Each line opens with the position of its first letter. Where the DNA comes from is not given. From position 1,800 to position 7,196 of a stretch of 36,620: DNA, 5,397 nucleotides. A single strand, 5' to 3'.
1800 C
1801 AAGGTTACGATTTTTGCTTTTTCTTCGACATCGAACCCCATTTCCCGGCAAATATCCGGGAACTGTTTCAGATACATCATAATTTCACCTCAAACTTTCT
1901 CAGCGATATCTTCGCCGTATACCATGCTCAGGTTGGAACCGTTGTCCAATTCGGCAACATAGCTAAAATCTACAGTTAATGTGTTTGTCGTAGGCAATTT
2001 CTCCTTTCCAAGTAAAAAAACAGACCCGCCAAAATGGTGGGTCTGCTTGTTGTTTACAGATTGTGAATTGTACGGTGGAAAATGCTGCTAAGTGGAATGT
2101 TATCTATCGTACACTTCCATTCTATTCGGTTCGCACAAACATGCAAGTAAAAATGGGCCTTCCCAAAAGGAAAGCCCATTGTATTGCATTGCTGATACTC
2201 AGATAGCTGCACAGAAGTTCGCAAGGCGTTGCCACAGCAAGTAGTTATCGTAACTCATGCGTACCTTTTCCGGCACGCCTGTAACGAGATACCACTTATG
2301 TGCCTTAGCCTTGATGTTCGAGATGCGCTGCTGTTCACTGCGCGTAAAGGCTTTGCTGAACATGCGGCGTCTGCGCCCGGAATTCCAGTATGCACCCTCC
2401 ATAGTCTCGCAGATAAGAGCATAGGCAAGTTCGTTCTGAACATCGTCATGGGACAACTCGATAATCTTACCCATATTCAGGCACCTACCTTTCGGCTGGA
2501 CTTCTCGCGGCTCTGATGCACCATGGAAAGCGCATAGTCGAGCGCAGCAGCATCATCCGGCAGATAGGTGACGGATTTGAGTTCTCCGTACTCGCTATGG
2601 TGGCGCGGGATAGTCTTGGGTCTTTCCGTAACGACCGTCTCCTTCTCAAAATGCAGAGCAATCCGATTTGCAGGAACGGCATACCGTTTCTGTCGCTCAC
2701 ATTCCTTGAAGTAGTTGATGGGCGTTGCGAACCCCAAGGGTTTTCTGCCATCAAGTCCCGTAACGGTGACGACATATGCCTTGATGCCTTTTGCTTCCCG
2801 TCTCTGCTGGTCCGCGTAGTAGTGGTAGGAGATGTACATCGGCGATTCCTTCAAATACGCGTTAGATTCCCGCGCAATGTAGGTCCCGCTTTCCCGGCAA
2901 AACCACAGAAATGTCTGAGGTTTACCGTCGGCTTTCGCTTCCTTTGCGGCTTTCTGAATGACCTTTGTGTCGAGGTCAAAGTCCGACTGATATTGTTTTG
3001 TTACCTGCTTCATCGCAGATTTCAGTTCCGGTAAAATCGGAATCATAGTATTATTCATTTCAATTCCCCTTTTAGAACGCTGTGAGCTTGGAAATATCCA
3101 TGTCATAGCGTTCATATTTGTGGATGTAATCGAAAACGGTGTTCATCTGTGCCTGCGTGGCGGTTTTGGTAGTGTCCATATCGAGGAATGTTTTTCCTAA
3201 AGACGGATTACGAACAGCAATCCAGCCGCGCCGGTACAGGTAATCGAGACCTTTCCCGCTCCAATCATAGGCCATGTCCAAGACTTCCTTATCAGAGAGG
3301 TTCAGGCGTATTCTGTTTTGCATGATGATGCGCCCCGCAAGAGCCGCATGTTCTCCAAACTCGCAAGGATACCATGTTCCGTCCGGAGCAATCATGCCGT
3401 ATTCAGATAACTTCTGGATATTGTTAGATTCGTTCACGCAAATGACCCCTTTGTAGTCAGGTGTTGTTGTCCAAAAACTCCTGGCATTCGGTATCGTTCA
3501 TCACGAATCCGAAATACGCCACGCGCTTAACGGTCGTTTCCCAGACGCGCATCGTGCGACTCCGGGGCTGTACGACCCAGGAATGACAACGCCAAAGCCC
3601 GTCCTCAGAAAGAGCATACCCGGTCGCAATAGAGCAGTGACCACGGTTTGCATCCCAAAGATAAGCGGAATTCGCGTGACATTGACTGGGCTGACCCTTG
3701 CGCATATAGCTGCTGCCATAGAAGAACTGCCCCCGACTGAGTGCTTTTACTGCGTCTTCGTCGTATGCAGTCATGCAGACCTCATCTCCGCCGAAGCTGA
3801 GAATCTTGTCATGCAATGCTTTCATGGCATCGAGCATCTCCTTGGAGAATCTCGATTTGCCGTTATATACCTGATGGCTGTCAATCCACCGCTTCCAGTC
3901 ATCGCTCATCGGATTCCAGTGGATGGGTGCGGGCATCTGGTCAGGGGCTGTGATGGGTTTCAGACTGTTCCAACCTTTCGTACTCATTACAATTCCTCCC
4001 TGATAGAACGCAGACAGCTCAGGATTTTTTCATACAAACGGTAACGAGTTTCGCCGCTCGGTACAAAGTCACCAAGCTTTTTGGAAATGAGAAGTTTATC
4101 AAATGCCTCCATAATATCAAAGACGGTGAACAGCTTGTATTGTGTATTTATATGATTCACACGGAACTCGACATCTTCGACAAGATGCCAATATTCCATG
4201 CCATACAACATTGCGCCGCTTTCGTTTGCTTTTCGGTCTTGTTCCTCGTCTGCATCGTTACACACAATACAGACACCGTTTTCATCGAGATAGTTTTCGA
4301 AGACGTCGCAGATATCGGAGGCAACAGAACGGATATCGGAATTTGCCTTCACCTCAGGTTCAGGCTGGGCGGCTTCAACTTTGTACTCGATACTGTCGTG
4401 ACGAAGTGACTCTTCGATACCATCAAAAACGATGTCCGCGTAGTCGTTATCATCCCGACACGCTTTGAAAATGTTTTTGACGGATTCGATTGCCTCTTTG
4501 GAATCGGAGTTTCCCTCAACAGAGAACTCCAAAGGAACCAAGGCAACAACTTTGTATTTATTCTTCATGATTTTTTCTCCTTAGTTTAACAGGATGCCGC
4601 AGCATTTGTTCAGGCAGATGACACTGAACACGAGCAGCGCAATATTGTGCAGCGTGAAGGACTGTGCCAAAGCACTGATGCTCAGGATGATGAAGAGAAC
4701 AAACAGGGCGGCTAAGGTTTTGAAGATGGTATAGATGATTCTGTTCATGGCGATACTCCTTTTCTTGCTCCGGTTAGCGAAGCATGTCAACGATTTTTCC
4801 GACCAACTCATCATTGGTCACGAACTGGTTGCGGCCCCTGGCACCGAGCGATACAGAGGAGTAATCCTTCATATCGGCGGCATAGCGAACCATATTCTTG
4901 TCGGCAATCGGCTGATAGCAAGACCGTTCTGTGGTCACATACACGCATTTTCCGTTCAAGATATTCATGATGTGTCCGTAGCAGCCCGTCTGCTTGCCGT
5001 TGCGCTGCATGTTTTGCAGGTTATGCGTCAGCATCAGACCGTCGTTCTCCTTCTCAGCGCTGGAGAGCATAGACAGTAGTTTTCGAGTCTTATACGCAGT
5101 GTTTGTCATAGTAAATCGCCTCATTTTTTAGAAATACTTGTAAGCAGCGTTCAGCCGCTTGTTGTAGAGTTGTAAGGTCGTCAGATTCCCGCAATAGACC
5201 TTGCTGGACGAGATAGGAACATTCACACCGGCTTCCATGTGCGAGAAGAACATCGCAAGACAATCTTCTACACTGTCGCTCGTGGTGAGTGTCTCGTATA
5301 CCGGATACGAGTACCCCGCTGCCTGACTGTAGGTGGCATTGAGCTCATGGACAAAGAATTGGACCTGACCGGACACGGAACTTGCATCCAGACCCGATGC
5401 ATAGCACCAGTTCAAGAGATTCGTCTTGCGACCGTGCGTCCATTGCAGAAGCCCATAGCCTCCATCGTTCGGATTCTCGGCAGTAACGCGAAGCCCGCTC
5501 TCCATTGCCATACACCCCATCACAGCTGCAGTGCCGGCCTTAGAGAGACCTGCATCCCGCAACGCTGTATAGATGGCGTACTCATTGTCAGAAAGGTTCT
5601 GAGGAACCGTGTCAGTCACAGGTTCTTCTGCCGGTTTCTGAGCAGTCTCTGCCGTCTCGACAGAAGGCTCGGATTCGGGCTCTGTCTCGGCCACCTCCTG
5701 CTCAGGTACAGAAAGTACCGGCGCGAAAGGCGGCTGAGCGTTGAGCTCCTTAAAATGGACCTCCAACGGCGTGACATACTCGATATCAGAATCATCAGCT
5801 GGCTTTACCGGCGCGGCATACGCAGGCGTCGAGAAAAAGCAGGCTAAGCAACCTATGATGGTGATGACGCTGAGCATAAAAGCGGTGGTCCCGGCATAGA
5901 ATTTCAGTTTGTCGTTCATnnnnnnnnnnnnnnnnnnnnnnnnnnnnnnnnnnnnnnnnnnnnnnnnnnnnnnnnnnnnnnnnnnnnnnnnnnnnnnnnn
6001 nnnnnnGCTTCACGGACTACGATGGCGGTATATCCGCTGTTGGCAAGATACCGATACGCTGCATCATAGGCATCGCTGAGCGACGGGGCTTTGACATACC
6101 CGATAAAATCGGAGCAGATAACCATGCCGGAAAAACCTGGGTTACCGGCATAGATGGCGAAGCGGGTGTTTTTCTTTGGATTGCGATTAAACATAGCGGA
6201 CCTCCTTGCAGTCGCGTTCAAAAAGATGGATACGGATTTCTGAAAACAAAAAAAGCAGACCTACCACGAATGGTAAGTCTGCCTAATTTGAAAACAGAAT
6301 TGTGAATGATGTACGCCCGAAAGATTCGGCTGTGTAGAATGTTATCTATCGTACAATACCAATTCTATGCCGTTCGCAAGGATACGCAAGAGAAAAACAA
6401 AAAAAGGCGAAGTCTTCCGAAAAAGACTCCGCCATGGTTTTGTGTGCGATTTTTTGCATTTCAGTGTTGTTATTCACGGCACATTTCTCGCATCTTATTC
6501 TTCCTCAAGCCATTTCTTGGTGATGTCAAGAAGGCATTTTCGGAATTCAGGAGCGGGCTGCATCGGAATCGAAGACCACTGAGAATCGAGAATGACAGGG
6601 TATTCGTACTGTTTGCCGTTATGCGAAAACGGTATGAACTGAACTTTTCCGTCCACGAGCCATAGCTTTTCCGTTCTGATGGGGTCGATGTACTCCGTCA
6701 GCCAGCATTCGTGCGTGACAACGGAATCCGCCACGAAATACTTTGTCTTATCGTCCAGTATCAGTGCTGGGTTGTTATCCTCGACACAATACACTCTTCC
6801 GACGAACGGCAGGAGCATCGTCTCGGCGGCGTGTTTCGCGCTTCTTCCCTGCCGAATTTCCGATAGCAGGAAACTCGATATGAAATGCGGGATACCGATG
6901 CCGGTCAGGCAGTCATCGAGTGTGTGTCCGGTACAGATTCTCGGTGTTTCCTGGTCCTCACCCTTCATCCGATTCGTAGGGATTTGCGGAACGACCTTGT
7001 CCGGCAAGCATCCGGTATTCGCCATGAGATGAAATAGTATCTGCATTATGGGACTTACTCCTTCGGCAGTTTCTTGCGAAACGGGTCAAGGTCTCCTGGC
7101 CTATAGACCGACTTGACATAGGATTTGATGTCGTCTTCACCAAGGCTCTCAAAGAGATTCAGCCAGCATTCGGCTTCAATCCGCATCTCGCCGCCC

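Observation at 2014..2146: Leader box1 carries -10-like hexamers just after +1, and box1/box2 can pair: features of a sigma-dependent pause / Q-type loading site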

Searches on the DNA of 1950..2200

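Call 12: search_rna_families(source=window, start=1950, end=2200, threshold=evalue, max_evalue=10)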
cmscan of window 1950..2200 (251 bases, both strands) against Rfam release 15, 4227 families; matches with E-value up to 10: 18.
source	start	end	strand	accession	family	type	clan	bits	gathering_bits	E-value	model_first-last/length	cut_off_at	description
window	2015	2072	-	RF01859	Phe_leader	Cis-reg; leader;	-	22.9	55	0.084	1-125/125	no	Phenylalanine leader peptide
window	2014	2083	-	RF02074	STnc240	Gene; sRNA;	-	20.4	55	0.89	1-77/77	no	Enterobacterial sRNA STnc240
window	2016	2089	+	RF02628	Hrs1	Gene; sRNA;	-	19.6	56.4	0.11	1-74/74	no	Hfq-regulated sRNA 1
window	2015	2095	-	RF01416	NrrF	Gene; antisense;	-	19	60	0.099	1-160/160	no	NrrF RNA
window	2007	2143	-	RF00121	MicC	Gene; sRNA;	-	18.4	90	1.7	1-123/123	no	MicC RNA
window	2016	2143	-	RF00513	Trp_leader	Cis-reg; leader;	-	17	41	0.47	1-100/100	no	Tryptophan operon leader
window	2058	2125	+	RF03554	mir-92_2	Gene; miRNA;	-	15.8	70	2.1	1-84/84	no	mir-92_2 microRNA precursor family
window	2014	2115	-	RF01772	rnk_pseudo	Cis-reg; leader;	-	15.7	55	2.4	1-108/108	no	Pseudomonas rnk leader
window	2018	2067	-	RF01459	rliE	Gene; sRNA;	-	15.3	90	2.6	125-182/222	no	Listeria sRNA rliE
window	2102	2191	+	RF02059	STnc50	Gene; sRNA;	-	15.1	55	5.6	1-84/84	no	Salmonella enterica sRNA STnc40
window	1994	2046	-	RF02527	SSRC38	Gene; sRNA;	-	15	80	2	1-166/166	no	Streptococcus sRNA SSRC38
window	1969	2043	+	RF02236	asX2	Gene; sRNA;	-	14.8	70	1.4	1-87/87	no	Xanthomonas sRNA asX2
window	2014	2118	-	RF02450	ncr1175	Gene; sRNA;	-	13.6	60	4.8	1-110/110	no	Bacillus sRNA ncr1175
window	1953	2032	-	RF01839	eeev_FSE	Cis-reg; frameshift_element;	-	12.8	80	4.7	1-73/73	no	eastern equine encephalitis ribosomal frameshift element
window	2015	2124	-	RF00444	PrrF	Gene; sRNA;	-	12.7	90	9.7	1-150/150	no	PrrF RNA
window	2143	2200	-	RF02076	STnc100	Gene; sRNA;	-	10.1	47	5.8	153-206/206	5'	Gammaproteobacterial sRNA STnc100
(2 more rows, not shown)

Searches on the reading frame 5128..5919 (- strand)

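Call 50: search_protein_families(library=pfam, proteins=[window:5128-5919:-], max_evalue=0.01)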
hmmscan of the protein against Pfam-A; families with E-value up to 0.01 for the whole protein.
window:5128-5919:- (263 aa): 1 family
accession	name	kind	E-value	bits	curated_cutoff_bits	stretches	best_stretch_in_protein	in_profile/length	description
PF18013.6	Phage_lysozyme2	-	9.2e-25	87.9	28.2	1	112-232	2-120/140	Phage tail lysozyme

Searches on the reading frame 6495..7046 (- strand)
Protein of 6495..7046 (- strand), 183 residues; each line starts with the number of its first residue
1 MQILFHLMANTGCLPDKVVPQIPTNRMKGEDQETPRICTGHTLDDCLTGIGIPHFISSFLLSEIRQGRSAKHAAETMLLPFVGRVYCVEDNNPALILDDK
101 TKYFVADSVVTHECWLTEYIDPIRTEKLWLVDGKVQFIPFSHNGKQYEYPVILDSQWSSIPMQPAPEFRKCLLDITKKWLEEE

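Call 47: search_protein_families(library=phrogs, proteins=[window:6495-7046:-], max_evalue=0.001)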
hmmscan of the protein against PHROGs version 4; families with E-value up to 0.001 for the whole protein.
window:6495-7046:- (183 aa): 1 family
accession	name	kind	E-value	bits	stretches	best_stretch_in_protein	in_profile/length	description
phrog_5043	-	unknown function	1.3e-07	32.6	1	17-50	42-75/207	-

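Call 50: search_protein_families(library=pfam, proteins=[window:6495-7046:-], max_evalue=0.01)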
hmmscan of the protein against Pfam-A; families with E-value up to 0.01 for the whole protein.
window:6495-7046:- (183 aa): 0 families
